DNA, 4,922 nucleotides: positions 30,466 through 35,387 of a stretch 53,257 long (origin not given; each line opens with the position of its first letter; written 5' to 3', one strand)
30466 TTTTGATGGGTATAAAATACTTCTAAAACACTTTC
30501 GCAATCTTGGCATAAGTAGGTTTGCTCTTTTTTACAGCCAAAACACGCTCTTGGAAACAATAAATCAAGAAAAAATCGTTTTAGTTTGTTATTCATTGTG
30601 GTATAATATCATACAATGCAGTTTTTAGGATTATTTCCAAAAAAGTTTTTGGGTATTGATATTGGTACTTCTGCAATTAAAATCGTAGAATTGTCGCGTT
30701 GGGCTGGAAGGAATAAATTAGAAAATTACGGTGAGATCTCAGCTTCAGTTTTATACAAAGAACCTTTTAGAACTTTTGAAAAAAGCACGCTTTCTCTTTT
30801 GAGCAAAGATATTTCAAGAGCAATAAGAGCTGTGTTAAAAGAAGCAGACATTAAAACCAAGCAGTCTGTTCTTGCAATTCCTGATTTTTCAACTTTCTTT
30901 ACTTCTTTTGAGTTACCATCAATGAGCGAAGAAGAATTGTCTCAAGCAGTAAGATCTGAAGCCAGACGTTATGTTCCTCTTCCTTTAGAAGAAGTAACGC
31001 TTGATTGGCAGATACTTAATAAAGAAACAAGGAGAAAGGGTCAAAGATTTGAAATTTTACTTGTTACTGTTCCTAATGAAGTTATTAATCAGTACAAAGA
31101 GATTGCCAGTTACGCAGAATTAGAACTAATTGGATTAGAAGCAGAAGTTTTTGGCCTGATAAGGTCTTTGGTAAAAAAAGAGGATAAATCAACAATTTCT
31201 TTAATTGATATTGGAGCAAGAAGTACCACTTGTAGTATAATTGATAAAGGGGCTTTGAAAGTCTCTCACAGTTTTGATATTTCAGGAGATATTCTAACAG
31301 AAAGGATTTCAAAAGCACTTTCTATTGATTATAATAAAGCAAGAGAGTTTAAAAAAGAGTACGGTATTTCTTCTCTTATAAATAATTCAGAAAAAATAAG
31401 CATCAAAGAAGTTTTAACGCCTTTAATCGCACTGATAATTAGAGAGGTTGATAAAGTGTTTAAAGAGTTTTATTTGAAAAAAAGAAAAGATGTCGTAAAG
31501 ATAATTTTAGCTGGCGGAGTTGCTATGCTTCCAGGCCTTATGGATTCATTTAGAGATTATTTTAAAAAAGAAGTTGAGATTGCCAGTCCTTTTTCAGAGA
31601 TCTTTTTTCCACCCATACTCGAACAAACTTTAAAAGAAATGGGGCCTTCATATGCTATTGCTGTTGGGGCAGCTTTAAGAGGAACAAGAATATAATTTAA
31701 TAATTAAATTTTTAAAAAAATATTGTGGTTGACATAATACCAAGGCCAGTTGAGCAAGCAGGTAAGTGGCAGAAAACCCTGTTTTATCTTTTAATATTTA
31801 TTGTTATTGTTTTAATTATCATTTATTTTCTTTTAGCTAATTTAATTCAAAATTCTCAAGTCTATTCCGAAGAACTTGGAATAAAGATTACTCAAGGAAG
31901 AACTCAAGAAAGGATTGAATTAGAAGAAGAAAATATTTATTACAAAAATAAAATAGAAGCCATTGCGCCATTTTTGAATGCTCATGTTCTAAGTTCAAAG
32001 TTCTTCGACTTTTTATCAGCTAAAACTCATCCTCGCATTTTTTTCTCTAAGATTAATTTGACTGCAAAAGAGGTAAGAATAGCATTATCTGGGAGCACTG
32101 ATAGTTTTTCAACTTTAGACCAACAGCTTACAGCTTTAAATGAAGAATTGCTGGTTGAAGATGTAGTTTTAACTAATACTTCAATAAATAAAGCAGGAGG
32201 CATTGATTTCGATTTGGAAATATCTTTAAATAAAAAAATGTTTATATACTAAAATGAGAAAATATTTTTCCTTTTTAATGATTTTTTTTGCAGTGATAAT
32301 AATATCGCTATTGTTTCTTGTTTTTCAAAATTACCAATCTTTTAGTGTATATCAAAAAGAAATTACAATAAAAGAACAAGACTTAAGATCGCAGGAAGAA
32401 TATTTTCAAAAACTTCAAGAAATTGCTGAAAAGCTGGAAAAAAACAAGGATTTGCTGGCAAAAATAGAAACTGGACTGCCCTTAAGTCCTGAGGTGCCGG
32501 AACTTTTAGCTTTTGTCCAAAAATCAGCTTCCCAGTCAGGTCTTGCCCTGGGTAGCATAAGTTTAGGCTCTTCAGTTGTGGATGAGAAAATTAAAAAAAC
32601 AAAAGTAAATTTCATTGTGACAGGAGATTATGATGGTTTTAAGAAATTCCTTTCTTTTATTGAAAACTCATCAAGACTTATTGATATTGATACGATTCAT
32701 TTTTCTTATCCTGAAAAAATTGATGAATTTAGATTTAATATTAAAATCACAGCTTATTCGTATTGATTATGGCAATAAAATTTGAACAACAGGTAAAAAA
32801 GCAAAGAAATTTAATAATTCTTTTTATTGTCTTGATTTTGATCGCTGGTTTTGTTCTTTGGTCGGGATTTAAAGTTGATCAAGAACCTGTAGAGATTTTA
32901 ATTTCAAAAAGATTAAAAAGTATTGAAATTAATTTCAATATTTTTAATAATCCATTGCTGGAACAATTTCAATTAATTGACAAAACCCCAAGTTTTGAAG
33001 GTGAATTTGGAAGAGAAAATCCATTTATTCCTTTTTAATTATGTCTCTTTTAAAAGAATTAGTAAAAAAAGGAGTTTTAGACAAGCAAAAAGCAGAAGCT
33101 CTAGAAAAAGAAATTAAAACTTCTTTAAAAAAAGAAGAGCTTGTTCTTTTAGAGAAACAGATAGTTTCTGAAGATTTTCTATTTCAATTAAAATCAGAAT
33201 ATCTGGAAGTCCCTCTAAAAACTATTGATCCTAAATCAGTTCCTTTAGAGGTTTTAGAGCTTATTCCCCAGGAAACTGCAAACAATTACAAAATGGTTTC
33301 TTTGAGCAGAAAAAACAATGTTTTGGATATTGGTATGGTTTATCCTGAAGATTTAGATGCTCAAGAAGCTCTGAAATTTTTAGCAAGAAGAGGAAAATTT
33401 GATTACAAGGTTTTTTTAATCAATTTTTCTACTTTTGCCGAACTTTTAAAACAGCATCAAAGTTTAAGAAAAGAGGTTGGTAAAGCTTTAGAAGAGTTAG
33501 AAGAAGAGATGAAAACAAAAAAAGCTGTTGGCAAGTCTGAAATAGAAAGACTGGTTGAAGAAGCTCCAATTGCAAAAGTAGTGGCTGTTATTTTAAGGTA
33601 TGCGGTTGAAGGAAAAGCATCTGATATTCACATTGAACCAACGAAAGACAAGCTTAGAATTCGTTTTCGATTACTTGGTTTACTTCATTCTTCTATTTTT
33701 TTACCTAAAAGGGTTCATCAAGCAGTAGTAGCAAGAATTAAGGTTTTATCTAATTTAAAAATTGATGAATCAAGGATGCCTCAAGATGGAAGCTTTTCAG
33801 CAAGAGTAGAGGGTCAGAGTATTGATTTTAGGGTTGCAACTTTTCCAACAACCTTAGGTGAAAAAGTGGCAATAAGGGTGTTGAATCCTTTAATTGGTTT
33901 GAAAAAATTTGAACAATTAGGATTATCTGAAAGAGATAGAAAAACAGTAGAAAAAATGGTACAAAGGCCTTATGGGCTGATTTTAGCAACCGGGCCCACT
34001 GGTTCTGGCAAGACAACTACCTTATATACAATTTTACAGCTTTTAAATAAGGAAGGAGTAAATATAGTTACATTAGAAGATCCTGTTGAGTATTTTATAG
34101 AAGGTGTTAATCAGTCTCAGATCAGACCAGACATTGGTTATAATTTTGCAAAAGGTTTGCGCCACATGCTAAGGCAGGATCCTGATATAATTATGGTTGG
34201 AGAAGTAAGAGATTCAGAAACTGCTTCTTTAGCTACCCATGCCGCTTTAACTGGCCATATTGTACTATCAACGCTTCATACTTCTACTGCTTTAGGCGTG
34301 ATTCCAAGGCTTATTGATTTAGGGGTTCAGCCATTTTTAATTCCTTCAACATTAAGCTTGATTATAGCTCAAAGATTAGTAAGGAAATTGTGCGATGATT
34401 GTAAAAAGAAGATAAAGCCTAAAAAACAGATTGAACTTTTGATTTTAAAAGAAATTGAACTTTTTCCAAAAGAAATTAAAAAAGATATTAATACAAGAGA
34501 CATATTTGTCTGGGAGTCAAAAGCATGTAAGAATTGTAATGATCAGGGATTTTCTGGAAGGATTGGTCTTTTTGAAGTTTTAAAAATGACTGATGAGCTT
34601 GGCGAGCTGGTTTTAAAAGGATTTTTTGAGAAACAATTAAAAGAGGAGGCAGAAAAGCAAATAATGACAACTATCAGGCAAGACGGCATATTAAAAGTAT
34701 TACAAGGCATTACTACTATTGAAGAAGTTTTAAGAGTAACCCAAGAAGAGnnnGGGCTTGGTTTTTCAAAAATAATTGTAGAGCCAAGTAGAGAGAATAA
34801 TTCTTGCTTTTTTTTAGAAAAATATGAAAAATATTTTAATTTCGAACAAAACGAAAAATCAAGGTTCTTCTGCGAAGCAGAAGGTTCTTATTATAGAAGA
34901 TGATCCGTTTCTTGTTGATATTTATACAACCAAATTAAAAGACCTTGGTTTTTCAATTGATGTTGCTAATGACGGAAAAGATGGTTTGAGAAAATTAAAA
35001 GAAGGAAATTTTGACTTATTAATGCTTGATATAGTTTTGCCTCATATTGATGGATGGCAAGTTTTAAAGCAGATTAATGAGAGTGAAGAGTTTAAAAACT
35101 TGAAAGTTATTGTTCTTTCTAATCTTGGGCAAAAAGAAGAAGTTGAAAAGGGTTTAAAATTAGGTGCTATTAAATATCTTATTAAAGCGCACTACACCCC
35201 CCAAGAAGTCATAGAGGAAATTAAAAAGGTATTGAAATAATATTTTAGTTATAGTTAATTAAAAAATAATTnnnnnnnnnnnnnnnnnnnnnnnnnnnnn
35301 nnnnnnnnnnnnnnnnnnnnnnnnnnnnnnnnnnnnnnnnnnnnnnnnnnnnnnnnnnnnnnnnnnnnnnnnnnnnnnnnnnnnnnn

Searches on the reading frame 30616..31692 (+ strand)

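Call 44: search_protein_families(library=pfam, proteins=[window:30616-31692:+], max_evalue=0.001)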
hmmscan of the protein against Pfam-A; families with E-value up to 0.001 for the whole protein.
window:30616-31692:+ (359 aa): 5 families
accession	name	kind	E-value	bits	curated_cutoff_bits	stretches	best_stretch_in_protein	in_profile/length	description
PF11104.14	PilM_2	-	9.3e-44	150.2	27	1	13-356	1-339/340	Type IV pilus assembly protein PilM;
PF14450.12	FtsA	-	3.2e-16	60.3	31.8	1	196-351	2-127/127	Cell division protein FtsA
PF06723.19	MreB_Mbl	-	1.3e-07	31.3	27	0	196-263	149-222/327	MreB/Mbl protein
PF06277.17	EutA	-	0.00018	21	27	0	188-304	139-266/475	Ethanolamine utilisation protein EutA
PF00012.26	HSP70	-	0.0002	20.1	20.6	0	262-320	297-354/599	Hsp70 protein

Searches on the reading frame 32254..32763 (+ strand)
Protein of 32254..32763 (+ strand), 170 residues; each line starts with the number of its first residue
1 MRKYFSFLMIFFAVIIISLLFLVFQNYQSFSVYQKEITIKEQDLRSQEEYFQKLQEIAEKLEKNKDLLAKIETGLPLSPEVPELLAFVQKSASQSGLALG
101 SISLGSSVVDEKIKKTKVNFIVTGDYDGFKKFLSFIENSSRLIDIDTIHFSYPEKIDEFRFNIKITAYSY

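Call 44: search_protein_families(library=pfam, proteins=[window:32254-32763:+], max_evalue=0.001)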
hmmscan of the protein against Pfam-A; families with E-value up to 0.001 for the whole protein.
window:32254-32763:+ (170 aa): 1 family
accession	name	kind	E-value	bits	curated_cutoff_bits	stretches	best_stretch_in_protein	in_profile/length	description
PF04350.18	PilO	-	1.5e-15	58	22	1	35-170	7-143/145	Pilus assembly protein, PilO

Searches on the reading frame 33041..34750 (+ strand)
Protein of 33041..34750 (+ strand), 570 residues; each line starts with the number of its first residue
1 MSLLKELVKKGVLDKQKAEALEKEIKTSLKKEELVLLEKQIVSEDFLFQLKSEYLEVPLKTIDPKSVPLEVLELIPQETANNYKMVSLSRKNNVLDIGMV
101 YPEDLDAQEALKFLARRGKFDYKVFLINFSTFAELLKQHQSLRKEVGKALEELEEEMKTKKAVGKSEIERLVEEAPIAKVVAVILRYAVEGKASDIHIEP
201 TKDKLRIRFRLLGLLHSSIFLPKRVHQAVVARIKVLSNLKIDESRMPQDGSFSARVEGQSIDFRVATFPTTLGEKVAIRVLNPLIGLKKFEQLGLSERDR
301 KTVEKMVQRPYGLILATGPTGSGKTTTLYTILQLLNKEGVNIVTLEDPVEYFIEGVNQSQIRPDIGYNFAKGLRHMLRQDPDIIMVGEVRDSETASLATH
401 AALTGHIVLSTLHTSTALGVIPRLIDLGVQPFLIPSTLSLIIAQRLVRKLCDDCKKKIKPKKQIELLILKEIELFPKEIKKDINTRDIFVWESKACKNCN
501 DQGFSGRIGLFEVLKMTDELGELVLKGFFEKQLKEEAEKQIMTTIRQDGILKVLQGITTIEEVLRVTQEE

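Call 44: search_protein_families(library=pfam, proteins=[window:33041-34750:+], max_evalue=0.001)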
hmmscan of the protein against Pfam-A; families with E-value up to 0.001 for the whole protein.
window:33041-34750:+ (570 aa): 6 families
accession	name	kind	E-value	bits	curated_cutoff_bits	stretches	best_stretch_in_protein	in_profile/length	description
PF00437.27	T2SSE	-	7.9e-127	423.4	24.9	1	173-565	4-370/370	Type II/IV secretion system protein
PF05157.20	MshEN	-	5.8e-10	39.5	23.1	1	56-144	2-88/90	MshEN domain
PF13604.12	AAA_30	-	4.3e-05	23.8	27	1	295-344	2-51/191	AAA domain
PF13401.12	AAA_22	-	0.00017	22.3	27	0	311-349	5-43/130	AAA domain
PF25199.1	nSTAND_NTPase5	-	0.00018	21.8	34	1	303-349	29-80/145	Novel STAND NTPase 5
PF01935.23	DUF87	-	0.00062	20.4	23.2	0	318-343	30-56/220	Helicase HerA, central domain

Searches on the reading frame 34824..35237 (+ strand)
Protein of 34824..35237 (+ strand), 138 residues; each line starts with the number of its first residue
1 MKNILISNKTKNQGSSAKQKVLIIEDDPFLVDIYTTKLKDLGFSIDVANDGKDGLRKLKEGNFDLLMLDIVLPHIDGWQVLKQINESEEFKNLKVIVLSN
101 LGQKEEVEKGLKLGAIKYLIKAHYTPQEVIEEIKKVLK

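Call 44: search_protein_families(library=pfam, proteins=[window:34824-35237:+], max_evalue=0.001)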
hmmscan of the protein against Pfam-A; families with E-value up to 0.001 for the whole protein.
window:34824-35237:+ (138 aa): 1 family
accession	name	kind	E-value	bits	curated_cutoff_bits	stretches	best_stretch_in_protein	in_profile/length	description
PF00072.30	Response_reg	-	1.3e-23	83.8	30.2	1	21-133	1-110/111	Response regulator receiver domain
